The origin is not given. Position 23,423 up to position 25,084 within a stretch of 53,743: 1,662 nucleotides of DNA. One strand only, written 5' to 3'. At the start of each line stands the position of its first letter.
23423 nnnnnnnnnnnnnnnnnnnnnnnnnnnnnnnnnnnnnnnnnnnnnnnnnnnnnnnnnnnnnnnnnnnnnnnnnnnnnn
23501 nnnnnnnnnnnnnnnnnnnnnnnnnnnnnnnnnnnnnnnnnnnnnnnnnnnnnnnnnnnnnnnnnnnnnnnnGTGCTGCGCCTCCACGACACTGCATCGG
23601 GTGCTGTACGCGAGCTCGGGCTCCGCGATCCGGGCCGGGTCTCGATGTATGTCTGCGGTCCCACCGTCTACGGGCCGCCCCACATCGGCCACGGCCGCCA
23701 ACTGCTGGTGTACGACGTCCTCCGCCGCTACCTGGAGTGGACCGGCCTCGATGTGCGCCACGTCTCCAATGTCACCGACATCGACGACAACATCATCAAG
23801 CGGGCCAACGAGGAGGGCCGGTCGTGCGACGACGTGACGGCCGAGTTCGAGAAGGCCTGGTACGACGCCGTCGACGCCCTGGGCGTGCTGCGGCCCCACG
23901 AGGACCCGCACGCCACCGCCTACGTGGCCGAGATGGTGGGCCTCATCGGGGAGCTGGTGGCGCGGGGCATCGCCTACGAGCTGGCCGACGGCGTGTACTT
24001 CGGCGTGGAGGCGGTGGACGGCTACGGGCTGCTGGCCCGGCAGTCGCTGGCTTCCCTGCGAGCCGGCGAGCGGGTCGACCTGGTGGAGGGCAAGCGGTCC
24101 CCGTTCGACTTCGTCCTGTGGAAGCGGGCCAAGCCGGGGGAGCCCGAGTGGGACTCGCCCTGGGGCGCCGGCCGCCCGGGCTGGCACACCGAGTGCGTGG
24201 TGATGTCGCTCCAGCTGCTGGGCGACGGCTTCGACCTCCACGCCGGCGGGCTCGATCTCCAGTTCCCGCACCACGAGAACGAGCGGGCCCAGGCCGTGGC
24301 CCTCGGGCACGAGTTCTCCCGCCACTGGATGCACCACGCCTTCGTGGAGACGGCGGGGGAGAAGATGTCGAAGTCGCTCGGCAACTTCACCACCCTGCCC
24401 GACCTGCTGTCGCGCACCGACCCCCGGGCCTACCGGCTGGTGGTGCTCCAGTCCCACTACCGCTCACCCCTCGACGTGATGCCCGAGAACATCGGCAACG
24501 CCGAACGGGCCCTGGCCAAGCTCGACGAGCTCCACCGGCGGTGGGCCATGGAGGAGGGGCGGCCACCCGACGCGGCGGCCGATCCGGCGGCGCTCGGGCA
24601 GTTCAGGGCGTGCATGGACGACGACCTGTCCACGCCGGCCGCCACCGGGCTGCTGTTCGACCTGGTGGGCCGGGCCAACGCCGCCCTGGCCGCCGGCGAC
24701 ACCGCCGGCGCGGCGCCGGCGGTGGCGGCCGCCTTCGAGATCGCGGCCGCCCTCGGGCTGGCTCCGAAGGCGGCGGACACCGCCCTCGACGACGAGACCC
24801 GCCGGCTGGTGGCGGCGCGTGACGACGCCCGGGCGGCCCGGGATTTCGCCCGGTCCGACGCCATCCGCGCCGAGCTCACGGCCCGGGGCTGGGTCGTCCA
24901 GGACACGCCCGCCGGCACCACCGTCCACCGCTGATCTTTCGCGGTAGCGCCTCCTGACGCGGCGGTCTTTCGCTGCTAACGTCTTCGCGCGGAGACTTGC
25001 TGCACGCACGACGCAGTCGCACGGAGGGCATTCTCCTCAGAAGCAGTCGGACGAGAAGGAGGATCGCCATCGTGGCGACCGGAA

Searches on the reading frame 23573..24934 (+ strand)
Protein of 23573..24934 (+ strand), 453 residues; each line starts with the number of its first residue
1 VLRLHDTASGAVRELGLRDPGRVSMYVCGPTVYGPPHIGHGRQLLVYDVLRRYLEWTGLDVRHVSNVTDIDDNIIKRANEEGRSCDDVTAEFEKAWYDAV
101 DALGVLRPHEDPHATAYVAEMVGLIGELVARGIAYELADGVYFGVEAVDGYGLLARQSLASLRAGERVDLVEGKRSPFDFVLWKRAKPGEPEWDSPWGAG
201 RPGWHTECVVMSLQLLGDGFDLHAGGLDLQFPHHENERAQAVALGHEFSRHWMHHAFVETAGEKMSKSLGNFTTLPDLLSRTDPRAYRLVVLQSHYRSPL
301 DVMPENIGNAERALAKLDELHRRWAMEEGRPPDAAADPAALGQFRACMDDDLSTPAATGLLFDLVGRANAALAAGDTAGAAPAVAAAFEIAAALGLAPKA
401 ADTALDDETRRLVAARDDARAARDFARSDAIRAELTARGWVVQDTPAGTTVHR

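Call 52: search_protein_families(library=pfam, proteins=[window:23573-24934:+], max_evalue=0.00001)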
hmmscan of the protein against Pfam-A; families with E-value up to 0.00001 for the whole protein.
window:23573-24934:+ (453 aa): 5 families
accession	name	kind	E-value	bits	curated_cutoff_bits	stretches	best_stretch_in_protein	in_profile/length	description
PF01406.26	tRNA-synt_1e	-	6.9e-112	374.1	27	1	20-310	7-299/301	tRNA synthetases class I (C) catalytic domain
PF09190.17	DALR_2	-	1.2e-09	39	22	1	343-396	1-55/57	DALR domain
PF09334.17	tRNA-synt_1g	-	7.3e-09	35.3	20.1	0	32-104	10-82/391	tRNA synthetases class I (M)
PF01921.24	tRNA-synt_1f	-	2e-06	27.4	27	0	244-310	262-328/360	tRNA synthetases class I (K)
PF00133.28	tRNA-synt_1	-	5.6e-06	25.8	22.7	0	252-297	363-408/414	tRNA synthetases class I (I, L, M and V)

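Call 54: find_homologous_proteins(query=window:23573-24934:+, max_evalue=1e-50)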
Query window:23573-24934:+ (453 aa): 7998 proteins with E <= 1e-50 among 8000 candidates; the best 120 are listed.
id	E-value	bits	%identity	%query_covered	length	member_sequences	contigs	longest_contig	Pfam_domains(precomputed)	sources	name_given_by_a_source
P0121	0.0e+0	1029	100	100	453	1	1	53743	PF09334.18,PF01406.26,PF23493.2,PF01921.25,PF00133.29,PF09190.18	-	-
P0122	6.0e-235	798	78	100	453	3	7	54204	PF09334.18,PF01406.26,PF23493.2,PF01921.25,PF00133.29,PF09190.18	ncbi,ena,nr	ncbi:MAG TPA: cysteine--tRNA ligase [Acidimicrobiales bacterium]|nr:cysteine--tRNA ligase [Acidimicr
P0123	5.3e-234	795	79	100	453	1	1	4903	PF09334.18,PF01406.26,PF01921.25,PF00133.29,PF09190.18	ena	-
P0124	2.8e-232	790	78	100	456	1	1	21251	PF09334.18,PF01406.26,PF23493.2,PF01921.25,PF00133.29,PF09190.18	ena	-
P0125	9.9e-232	788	78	100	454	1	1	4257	PF09334.18,PF01406.26,PF23493.2,PF01921.25,PF00133.29,PF09190.18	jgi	-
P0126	3.7e-230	783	77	100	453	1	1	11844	PF09334.18,PF01406.26,PF23493.2,PF01921.25,PF00133.29,PF09190.18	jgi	jgi:cysteinyl-tRNA synthetase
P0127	4.4e-230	782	78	100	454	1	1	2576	PF09334.18,PF01406.26,PF23493.2,PF01921.25,PF00133.29,PF09190.18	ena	-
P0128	3.1e-229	780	78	100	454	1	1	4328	PF09334.18,PF01406.26,PF23493.2,PF01921.25,PF09190.18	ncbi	ncbi:MAG: cysteine--tRNA ligase [Acidimicrobiales bacterium]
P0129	5.7e-229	779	77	100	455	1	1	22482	PF09334.18,PF01406.26,PF23493.2,PF01921.25,PF00133.29,PF09190.18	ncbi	ncbi:MAG: cysteine--tRNA ligase [Acidimicrobiales bacterium]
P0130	8.6e-229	778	77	100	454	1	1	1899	PF09334.18,PF01406.26,PF23493.2,PF00133.29,PF09190.18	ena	-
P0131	3.8e-228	776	76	100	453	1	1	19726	PF09334.18,PF01406.26,PF09190.18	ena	-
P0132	5.4e-228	775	78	100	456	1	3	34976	PF09334.18,PF01406.26,PF23493.2,PF01921.25,PF00133.29,PF09190.18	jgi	jgi:cysteinyl-tRNA synthetase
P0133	1.3e-227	774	77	100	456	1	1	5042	PF09334.18,PF01406.26,PF23493.2,PF01921.25,PF00133.29,PF09190.18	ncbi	ncbi:MAG: cysteine--tRNA ligase [Acidimicrobiales bacterium]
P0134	1.5e-227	774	77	100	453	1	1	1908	PF09334.18,PF01406.26,PF23493.2,PF09190.18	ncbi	-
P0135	2.0e-226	770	76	100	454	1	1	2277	PF09334.18,PF01406.26,PF23493.2,PF01921.25,PF00133.29,PF09190.18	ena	-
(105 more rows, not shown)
